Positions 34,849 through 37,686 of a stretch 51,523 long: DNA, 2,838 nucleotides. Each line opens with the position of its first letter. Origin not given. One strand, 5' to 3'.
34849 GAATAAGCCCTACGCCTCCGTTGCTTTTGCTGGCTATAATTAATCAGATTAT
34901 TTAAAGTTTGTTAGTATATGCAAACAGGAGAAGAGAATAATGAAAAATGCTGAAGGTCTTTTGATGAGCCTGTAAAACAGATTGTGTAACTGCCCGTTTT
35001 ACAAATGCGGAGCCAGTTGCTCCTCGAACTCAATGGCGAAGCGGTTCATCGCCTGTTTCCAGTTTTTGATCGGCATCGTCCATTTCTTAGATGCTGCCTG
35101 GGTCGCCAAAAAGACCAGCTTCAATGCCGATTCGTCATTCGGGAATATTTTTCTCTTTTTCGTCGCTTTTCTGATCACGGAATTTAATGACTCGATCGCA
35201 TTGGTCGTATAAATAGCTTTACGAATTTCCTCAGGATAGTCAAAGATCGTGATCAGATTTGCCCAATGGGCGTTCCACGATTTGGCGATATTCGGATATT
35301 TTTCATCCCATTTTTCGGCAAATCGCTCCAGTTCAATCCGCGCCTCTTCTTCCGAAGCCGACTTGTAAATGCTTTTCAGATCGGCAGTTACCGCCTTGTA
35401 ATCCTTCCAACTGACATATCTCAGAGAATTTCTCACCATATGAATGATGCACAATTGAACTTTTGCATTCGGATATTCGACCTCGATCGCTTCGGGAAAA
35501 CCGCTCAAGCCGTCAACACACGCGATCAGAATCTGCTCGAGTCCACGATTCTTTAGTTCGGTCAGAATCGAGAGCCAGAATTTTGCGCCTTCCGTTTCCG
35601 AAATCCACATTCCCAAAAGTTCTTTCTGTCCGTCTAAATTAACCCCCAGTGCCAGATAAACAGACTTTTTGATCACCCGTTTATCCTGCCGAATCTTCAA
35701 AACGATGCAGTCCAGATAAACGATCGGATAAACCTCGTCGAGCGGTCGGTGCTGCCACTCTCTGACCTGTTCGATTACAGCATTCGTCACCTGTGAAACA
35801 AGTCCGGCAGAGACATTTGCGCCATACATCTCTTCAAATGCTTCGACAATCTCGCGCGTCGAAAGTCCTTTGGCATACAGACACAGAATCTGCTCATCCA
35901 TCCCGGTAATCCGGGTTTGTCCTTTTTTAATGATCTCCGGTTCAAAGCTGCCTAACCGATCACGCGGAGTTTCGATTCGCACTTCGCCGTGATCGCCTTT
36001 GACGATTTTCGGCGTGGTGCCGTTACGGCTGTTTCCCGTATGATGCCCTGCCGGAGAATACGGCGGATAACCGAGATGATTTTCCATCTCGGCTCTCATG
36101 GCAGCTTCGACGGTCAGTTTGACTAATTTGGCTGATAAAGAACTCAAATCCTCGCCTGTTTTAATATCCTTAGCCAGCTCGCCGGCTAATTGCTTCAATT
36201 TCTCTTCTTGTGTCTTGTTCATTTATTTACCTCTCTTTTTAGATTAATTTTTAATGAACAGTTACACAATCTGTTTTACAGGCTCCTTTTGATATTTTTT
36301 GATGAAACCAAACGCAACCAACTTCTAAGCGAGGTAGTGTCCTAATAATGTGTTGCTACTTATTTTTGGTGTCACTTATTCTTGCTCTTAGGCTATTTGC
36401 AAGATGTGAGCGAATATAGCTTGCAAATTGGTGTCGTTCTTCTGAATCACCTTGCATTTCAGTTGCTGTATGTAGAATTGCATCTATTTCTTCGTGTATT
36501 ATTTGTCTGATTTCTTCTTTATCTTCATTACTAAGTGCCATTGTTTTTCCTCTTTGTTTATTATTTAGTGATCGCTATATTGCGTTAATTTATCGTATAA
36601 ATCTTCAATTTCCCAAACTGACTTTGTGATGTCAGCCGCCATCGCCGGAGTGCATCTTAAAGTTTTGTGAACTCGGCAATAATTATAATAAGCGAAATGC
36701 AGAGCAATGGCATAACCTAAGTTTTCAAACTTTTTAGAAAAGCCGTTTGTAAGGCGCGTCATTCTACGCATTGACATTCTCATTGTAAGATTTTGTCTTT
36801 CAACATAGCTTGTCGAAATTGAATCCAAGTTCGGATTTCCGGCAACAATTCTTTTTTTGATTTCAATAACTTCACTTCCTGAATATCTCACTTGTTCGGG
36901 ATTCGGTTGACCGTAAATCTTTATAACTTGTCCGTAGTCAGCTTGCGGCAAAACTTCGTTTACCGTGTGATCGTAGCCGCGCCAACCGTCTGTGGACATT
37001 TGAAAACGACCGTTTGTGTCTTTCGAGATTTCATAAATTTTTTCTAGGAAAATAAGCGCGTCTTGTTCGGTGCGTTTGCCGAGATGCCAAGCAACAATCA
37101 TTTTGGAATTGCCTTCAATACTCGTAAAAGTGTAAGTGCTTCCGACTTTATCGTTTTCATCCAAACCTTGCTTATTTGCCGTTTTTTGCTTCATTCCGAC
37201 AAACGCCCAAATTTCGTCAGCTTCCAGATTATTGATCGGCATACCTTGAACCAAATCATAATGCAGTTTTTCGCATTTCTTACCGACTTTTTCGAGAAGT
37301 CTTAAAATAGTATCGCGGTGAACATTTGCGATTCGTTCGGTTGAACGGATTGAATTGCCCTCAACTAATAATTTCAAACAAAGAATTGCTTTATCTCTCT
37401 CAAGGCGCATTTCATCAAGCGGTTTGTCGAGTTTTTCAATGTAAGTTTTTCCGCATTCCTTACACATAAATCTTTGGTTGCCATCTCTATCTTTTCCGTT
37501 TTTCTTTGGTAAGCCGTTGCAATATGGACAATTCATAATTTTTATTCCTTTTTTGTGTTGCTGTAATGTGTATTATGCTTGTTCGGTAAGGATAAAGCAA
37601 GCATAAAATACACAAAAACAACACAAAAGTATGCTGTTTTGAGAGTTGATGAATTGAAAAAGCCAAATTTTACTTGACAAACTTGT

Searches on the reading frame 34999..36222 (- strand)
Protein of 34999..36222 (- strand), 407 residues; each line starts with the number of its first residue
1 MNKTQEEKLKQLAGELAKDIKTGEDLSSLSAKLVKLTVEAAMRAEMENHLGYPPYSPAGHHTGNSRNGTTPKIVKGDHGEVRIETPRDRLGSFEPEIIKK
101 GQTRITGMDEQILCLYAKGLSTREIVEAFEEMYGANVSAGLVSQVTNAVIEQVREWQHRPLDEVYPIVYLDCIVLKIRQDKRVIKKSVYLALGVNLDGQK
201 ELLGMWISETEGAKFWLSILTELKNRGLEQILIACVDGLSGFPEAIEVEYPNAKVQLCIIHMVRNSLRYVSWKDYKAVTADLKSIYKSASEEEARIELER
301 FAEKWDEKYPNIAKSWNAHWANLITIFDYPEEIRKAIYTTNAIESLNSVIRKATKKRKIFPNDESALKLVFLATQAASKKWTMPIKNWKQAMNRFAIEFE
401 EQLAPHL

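Call 52: search_protein_families(library=pfam, proteins=[window:34999-36222:-], max_evalue=0.001)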
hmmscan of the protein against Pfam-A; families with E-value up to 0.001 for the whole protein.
window:34999-36222:- (407 aa): 3 families
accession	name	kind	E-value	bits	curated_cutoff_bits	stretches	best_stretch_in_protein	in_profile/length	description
PF00872.24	Transposase_mut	-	2e-119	399.3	21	1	15-382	11-377/379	Transposase, Mutator family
PF10551.15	MULE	-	2.2e-05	25.3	27.6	1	188-265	17-99/99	MULE transposase domain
PF01610.23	DDE_Tnp_ISL3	-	0.00093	19.5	23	0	205-263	29-87/240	Transposase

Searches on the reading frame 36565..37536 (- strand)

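Call 52: search_protein_families(library=pfam, proteins=[window:36565-37536:-], max_evalue=0.001)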
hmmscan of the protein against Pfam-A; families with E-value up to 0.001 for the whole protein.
window:36565-37536:- (323 aa): 1 family
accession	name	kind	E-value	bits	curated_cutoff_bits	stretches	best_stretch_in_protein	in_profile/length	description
PF03400.19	DDE_Tnp_IS1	-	1.5e-05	25.8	24.1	0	239-272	83-116/131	IS1 transposase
